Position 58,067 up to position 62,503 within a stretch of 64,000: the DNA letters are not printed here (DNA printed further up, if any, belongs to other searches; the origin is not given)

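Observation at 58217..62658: Giant cytoplasmic multi-propeller NHL protein coupled to a sodium:solute symporter and preceded by an AtpZ-like mini-protein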

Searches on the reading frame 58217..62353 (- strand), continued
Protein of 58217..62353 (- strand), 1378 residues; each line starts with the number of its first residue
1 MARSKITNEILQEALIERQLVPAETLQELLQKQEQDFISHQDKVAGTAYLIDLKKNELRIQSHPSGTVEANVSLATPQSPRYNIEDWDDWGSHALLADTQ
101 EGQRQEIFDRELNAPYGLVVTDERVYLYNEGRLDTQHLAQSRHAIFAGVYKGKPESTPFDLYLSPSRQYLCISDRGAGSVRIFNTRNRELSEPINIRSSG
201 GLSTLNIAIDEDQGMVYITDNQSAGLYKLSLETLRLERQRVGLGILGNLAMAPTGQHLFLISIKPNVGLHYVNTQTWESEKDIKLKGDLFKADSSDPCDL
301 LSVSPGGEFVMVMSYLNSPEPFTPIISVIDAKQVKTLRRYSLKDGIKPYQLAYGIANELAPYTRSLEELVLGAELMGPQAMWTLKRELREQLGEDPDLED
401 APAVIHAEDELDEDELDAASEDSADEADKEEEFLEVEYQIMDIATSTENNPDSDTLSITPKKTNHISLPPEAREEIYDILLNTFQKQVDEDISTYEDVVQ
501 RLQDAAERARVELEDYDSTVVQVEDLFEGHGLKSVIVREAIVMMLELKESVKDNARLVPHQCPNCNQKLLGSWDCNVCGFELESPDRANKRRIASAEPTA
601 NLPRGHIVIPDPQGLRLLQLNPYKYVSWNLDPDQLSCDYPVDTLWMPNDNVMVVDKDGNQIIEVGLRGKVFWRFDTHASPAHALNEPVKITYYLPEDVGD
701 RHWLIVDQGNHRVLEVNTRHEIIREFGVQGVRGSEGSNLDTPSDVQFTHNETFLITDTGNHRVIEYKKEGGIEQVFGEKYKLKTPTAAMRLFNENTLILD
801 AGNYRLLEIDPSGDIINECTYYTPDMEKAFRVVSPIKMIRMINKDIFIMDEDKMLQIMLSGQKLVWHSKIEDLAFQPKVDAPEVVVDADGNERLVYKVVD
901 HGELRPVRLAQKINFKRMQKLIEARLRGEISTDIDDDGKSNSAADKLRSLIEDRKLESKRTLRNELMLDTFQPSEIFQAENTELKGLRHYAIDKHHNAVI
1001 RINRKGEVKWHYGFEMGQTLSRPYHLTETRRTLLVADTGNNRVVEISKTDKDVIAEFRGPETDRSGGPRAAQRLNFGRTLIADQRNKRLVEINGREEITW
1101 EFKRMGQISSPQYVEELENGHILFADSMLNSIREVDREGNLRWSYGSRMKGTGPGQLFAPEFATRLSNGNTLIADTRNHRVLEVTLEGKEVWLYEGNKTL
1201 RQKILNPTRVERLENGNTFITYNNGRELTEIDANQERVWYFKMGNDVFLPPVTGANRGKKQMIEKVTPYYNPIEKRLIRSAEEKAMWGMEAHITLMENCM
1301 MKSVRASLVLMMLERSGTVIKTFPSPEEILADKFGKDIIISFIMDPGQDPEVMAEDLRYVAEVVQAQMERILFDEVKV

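Call 17: find_related_loci(query=A1, collection=genome_contigs, flank=6000)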
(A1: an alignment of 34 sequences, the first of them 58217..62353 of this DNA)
Query A1 (1378 aa) in genome_contigs; peptide patterns used: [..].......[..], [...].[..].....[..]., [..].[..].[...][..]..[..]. (x = any residue, [..] = any of these).
159 stretches matched a pattern; 74 encode a relative of the query (tblastn E <= 1e-3); 70 distinct loci.
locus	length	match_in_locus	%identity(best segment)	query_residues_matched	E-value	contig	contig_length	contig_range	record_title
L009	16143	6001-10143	84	1-1378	0e+0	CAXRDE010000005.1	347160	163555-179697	MAG: Candidatus Sericytochromatia bacterium isolate CJ05B_2.89 genome assembly, contig: k141_855289, whole genome shotgu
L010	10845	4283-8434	78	1-1376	0e+0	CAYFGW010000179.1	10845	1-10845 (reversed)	MAG TPA_asm: uncultured Candidatus Sericytochromatia bacterium isolate ERP003628_co1_38 genome assembly, contig: NODE_40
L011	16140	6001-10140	65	1-1375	0e+0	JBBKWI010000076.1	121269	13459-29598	MAG: Candidatus Sericytochromatia bacterium isolate metabat_bins.305 k119_2233579, whole genome shotgun sequence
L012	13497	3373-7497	58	1-1375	0e+0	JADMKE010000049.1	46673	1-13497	MAG: Candidatus Sericytochromatia bacterium isolate MAG_89 NODE_866_length_46673_cov_21.837895, whole genome shotgun seq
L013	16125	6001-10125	58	1-1375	0e+0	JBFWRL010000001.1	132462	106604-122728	MAG: Candidatus Sericytochromatia bacterium isolate CA_2019_TPBF_205 NODE_1246_length_132462_cov_4.883410_TPBF, whole ge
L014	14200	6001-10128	58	1-1376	0e+0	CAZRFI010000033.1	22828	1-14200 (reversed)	MAG TPA_asm: uncultured Candidatus Sericytochromatia bacterium isolate binchicken_co266_209 genome assembly, contig: NOD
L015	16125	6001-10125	58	1-1375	0e+0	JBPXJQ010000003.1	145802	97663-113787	MAG: Candidatus Blackallbacteria bacterium isolate mt_P12 k141_118784, whole genome shotgun sequence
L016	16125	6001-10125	58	1-1375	0e+0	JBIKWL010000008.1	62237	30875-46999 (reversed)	MAG: Candidatus Sericytochromatia bacterium isolate ME2015-09-13_3300035666_group6_bin207 Rohwer_bin1392_scaffold_244_c2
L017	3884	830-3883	59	1-1252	0e+0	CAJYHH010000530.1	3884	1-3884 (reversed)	MAG: Candidatus Sericytochromatia bacterium isolate maxbin_SP350_1.003_cleaned genome assembly, contig: k127_144516, who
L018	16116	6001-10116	55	1-1375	0e+0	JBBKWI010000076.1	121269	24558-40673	MAG: Candidatus Sericytochromatia bacterium isolate metabat_bins.305 k119_2233579, whole genome shotgun sequence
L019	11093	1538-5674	51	6-1374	0e+0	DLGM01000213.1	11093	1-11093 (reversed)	MAG TPA_asm: Cyanobacteria bacterium UBA7694 UBA7694_contig_82581, whole genome shotgun sequence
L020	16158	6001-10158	66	1-1375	0e+0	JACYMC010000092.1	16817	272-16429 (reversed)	MAG: Candidatus Sericytochromatia bacterium isolate T60_A2020_004 NODE_2601_length_16817_cov_11.458, whole genome shotgu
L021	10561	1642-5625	38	11-1364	0e+0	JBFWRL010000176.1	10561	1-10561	MAG: Candidatus Sericytochromatia bacterium isolate CA_2019_TPBF_205 NODE_26112_length_10561_cov_3.959364_TPBF, whole ge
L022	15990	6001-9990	38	11-1364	0e+0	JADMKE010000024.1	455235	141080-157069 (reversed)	MAG: Candidatus Sericytochromatia bacterium isolate MAG_89 NODE_18_length_455235_cov_18.027180, whole genome shotgun seq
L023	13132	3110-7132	38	11-1364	0e+0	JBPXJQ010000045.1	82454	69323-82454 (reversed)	MAG: Candidatus Blackallbacteria bacterium isolate mt_P12 k141_305731, whole genome shotgun sequence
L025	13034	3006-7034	38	11-1375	0e+0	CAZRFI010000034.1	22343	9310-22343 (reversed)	MAG TPA_asm: uncultured Candidatus Sericytochromatia bacterium isolate binchicken_co266_209 genome assembly, contig: NOD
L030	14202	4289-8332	38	11-1375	0e+0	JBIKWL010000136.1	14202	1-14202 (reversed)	MAG: Candidatus Sericytochromatia bacterium isolate ME2015-09-13_3300035666_group6_bin207 Rohwer_bin1392_scaffold_4241_c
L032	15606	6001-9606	28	15-1246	1e-153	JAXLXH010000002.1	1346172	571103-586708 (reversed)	MAG: Candidatus Sericytochromatia bacterium isolate STL-CYA2 C3.87.fa-2, whole genome shotgun sequence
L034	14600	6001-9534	29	11-1270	1e-149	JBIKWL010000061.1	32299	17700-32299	MAG: Candidatus Sericytochromatia bacterium isolate ME2015-09-13_3300035666_group6_bin207 Rohwer_bin1392_scaffold_897_c1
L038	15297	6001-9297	30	82-1371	2e-110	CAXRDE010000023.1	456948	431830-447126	MAG: Candidatus Sericytochromatia bacterium isolate CJ05B_2.89 genome assembly, contig: k141_198261, whole genome shotgu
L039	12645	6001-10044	28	9-1332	6e-59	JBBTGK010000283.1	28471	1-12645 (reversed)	MAG: Cyanobacteriota bacterium isolate H41-bin165_1 H41_bin165_1_000000000288, whole genome shotgun sequence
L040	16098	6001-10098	28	9-1241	1e-57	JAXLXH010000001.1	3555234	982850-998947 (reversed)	MAG: Candidatus Sericytochromatia bacterium isolate STL-CYA2 C3.87.fa-1, whole genome shotgun sequence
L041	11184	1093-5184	24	58-1253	5e-48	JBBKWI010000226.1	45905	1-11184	MAG: Candidatus Sericytochromatia bacterium isolate metabat_bins.305 k119_3298102, whole genome shotgun sequence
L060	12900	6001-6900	24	1005-1239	4e-9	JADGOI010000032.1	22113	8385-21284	MAG: Acidimicrobiales bacterium isolate Chersky.4_46 contig-100_483, whole genome shotgun sequence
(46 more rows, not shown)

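Call 58: search_protein_families(library=pfam, proteins=[L038:5785-9330:+, L039:5911-10101:+, L040:5953-10155:+, L041:853-6102:+, L032:5956-9615:+, L034:5926-9477:+], max_evalue=0.001)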
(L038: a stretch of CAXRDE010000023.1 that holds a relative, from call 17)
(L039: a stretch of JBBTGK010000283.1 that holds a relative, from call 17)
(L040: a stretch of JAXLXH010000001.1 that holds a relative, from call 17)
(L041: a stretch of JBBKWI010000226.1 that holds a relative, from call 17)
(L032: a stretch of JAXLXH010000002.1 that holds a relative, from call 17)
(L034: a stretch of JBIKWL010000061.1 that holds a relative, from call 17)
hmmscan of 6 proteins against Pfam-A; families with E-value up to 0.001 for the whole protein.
L038:5785-9330:+ (1181 aa): 6 families
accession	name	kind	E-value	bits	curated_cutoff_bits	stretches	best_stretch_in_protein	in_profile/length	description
PF07194.16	P2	-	4.9e-10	39.8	23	1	1089-1169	2-80/81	P2 response regulator binding domain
PF22701.2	Mala_s_1-like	-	2.6e-08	34.3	27.5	1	922-1044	3-128/195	Mal s 1 allergenic protein-like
PF01436.27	NHL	-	1.9e-06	28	20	0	968-982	11-25/28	NHL repeat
PF14269.12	Arylsulfotran_2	-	1.3e-05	25.2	27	0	1009-1041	267-299/301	Arylsulfotransferase (ASST)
PF13570.13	Beta-prop_ACSF4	-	5.7e-05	23.1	133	1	813-1057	80-315/329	Beta-alanine-activating enzyme, beta-propeller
PF13360.13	PQQ_2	-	0.00025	21.2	27.6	0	989-1066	13-85/233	Outer membrane protein assembly factor BamB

L039:5911-10101:+ (1396 aa): 5 families
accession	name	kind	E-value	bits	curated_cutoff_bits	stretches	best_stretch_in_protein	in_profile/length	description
PF13360.13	PQQ_2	-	1.4e-16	61.3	27.6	2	798-1008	4-193/233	Outer membrane protein assembly factor BamB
PF14269.12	Arylsulfotran_2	-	3.9e-12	46.6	27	0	924-956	267-299/301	Arylsulfotransferase (ASST)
PF22701.2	Mala_s_1-like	-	9.1e-09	35.8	27.5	0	825-950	44-161/195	Mal s 1 allergenic protein-like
PF01436.27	NHL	-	9.6e-08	32.1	20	0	1145-1168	3-26/28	NHL repeat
PF13570.13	Beta-prop_ACSF4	-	1.6e-05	24.9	133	0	1165-1379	71-253/329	Beta-alanine-activating enzyme, beta-propeller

L040:5953-10155:+ (1400 aa): 6 families
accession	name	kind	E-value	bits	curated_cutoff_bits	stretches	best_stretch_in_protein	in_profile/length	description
PF13360.13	PQQ_2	-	2.2e-17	63.9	27.6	2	788-914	32-149/233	Outer membrane protein assembly factor BamB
PF22701.2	Mala_s_1-like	-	4.5e-09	36.8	27.5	0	963-1062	37-126/195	Mal s 1 allergenic protein-like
PF14269.12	Arylsulfotran_2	-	1e-08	35.4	27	0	928-960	267-299/301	Arylsulfotransferase (ASST)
PF13570.13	Beta-prop_ACSF4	-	6.8e-08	32.7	133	0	802-1015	117-298/329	Beta-alanine-activating enzyme, beta-propeller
PF01436.27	NHL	-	3.5e-07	30.4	20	0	1150-1172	4-26/28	NHL repeat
PF05157.20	MshEN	-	4.4e-05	23.8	23.1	1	451-529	8-85/90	MshEN domain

L041:853-6102:+ (1749 aa): 3 families
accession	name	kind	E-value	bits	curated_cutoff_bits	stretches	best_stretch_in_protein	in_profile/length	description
PF00027.35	cNMP_binding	-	3.6e-27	94.6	27.5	2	915-982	16-87/89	Cyclic nucleotide-binding domain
PF13570.13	Beta-prop_ACSF4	-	9.9e-05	22.3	133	0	1202-1391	121-296/329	Beta-alanine-activating enzyme, beta-propeller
PF01436.27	NHL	-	0.0006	20.2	20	0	1226-1242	9-26/28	NHL repeat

L032:5956-9615:+ (1219 aa): 5 families
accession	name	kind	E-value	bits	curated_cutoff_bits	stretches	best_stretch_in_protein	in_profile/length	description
PF13570.13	Beta-prop_ACSF4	-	1e-14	55.2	133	1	973-1210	66-290/329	Beta-alanine-activating enzyme, beta-propeller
PF22701.2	Mala_s_1-like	-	2.2e-10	41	27.5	0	1113-1216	24-123/195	Mal s 1 allergenic protein-like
PF13360.13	PQQ_2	-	9.3e-10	39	27.6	0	808-1037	20-233/233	Outer membrane protein assembly factor BamB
PF01436.27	NHL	-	2.6e-09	37.1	20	0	706-729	3-26/28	NHL repeat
PF14269.12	Arylsulfotran_2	-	0.00015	21.7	27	0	1142-1173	268-299/301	Arylsulfotransferase (ASST)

L034:5926-9477:+ (1183 aa): 3 families
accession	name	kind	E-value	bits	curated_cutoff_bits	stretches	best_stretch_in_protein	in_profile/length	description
PF13360.13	PQQ_2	-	1.1e-09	38.8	27.6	0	1003-1129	25-144/233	Outer membrane protein assembly factor BamB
PF22701.2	Mala_s_1-like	-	1.1e-07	32.3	27.5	0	1053-1169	9-119/195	Mal s 1 allergenic protein-like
PF01436.27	NHL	-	2.8e-05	24.4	20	0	964-977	12-25/28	NHL repeat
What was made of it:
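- A Sericytochromatia paralog has an MshEN domain (call 58).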
